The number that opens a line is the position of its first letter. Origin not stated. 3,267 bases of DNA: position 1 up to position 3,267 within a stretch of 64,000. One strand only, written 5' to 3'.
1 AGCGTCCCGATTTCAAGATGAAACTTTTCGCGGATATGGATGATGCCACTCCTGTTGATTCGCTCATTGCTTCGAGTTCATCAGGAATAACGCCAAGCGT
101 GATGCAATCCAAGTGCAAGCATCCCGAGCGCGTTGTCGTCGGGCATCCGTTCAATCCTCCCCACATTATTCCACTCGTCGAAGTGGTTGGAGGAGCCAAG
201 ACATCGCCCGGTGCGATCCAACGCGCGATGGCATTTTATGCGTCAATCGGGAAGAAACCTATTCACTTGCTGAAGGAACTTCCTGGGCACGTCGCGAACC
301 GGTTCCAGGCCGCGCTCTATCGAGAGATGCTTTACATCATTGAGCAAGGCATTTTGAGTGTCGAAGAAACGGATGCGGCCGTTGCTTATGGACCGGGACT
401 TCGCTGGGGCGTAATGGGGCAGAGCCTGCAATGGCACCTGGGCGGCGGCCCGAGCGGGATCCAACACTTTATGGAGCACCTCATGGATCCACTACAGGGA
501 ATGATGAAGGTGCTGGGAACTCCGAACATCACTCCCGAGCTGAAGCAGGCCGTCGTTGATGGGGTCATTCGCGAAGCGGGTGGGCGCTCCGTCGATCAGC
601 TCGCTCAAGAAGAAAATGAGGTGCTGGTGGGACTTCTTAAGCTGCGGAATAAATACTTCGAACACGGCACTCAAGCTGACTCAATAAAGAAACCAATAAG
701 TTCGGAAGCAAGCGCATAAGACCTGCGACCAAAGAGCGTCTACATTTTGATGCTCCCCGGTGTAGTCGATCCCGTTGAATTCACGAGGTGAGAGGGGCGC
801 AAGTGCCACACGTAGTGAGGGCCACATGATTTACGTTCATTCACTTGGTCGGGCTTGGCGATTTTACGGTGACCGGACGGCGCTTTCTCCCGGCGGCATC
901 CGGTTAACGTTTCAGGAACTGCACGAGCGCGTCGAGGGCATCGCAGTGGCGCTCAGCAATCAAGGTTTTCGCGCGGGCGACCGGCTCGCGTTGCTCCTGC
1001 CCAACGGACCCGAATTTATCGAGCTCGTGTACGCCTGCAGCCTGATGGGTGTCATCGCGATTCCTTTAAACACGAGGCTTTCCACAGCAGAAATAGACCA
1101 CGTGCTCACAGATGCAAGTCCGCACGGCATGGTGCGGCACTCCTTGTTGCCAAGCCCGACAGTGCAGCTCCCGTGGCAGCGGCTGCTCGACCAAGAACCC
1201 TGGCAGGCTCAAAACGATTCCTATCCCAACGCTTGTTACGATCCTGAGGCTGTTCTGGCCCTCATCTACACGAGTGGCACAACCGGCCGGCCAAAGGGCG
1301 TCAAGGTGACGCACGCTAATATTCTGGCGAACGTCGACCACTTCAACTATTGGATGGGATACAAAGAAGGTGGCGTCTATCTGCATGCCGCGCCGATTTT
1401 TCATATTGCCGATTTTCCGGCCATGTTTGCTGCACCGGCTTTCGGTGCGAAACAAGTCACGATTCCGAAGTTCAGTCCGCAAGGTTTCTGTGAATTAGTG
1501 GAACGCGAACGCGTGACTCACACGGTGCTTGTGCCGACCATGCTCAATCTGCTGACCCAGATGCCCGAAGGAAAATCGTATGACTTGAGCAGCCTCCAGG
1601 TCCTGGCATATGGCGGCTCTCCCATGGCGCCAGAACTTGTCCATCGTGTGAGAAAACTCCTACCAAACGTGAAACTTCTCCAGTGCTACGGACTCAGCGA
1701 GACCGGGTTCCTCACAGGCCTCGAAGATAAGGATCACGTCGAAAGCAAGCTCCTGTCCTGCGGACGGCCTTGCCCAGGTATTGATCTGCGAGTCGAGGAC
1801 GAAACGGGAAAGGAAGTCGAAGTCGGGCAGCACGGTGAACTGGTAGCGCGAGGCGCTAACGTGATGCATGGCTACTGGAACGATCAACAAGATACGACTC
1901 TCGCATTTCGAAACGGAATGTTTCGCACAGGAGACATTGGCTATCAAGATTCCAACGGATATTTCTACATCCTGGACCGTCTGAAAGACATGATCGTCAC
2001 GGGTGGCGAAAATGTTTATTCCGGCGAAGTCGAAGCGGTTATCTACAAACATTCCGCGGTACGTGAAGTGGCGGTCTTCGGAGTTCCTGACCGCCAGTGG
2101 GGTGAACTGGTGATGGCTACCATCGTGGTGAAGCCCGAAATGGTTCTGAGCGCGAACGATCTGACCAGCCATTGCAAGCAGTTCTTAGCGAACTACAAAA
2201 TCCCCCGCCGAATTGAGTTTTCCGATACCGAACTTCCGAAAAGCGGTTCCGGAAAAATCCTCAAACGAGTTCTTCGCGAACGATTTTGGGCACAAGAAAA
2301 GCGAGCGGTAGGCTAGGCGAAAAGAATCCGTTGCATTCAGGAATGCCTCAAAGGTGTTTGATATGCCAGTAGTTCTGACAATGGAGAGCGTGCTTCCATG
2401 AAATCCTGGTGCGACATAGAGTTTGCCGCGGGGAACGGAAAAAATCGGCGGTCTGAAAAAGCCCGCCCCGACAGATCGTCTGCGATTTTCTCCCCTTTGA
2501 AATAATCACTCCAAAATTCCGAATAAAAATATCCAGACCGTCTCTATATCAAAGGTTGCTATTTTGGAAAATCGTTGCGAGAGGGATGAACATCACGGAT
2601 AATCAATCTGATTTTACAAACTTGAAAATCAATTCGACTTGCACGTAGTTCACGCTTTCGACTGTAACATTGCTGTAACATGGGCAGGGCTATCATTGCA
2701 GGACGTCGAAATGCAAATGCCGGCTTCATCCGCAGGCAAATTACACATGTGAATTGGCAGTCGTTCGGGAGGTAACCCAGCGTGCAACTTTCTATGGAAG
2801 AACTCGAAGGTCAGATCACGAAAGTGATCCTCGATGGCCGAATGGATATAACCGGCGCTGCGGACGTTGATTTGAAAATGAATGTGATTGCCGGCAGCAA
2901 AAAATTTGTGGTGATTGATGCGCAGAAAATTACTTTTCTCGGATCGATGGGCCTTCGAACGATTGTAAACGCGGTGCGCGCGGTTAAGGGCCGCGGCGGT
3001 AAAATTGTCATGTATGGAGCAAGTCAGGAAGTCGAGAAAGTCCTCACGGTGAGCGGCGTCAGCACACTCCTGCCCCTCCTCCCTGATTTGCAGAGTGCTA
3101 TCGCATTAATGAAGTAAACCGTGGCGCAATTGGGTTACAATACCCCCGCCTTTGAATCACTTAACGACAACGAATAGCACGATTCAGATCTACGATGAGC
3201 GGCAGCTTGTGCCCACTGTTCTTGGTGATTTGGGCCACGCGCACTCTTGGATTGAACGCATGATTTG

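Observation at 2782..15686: Partner-switching toolkit with no sigma factor, split around a TonB receptor, a receptor Ser/Thr kinase and a secreted protein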

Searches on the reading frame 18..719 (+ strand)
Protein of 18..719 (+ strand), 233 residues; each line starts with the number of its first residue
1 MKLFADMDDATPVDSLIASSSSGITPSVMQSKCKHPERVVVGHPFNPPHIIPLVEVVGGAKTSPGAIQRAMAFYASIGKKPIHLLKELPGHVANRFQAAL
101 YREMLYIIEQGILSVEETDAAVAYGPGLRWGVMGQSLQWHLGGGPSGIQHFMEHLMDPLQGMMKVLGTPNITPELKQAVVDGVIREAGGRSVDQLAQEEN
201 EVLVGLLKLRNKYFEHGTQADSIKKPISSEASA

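Call 3: search_protein_families(library=pfam, proteins=[window:18-719:+], max_evalue=0.01)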
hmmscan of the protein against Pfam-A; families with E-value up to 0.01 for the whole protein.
window:18-719:+ (233 aa): 2 families
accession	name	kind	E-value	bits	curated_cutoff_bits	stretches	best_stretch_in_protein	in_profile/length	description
PF02737.24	3HCDH_N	-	2.5e-24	86.6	22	1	2-86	95-178/180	3-hydroxyacyl-CoA dehydrogenase, NAD binding domain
PF00725.27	3HCDH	-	1.5e-11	45.1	22.1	1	90-166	1-77/97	3-hydroxyacyl-CoA dehydrogenase, C-terminal domain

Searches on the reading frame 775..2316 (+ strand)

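Call 3: search_protein_families(library=pfam, proteins=[window:775-2316:+], max_evalue=0.01)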
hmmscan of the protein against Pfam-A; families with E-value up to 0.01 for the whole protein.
window:775-2316:+ (513 aa): 2 families
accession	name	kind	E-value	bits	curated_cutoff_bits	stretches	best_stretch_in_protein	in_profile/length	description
PF00501.34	AMP-binding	-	3.2e-88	296.6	29.9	1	28-368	5-384/384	AMP-binding enzyme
PF13193.12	AMP-binding_C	-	1.2e-19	71.5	24.5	1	418-494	1-76/76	AMP-binding enzyme C-terminal domain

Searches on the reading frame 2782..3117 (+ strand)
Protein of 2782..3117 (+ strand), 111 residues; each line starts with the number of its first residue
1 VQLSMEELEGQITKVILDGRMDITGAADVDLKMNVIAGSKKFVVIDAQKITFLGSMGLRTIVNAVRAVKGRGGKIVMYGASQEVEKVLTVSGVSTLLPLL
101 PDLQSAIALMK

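Call 3: search_protein_families(library=pfam, proteins=[window:2782-3117:+], max_evalue=0.01)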
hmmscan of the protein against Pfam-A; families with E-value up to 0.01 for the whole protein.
window:2782-3117:+ (111 aa): 2 families
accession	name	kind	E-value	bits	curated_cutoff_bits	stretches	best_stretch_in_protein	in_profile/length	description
PF01740.26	STAS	-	1.8e-12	47.4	22.6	1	11-106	9-106/106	STAS domain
PF13466.11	STAS_2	-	6.2e-08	33.1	29.2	1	17-93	3-79/80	STAS domain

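Call 66: search_protein_families(library=ncbifam, proteins=[window:2782-3117:+], max_evalue=0.00001)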
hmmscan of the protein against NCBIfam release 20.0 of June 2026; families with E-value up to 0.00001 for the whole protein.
window:2782-3117:+ (111 aa): 2 families
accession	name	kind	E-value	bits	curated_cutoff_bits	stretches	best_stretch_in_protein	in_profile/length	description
TIGR00377.1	ant_ant_sig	superfamily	1.2e-14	54.1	53.45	1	9-103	10-106/108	anti-sigma factor antagonist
TIGR02886.1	spore_II_AA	equivalog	6.3e-10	39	114.75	1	13-106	10-105/106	anti-sigma F factor antagonist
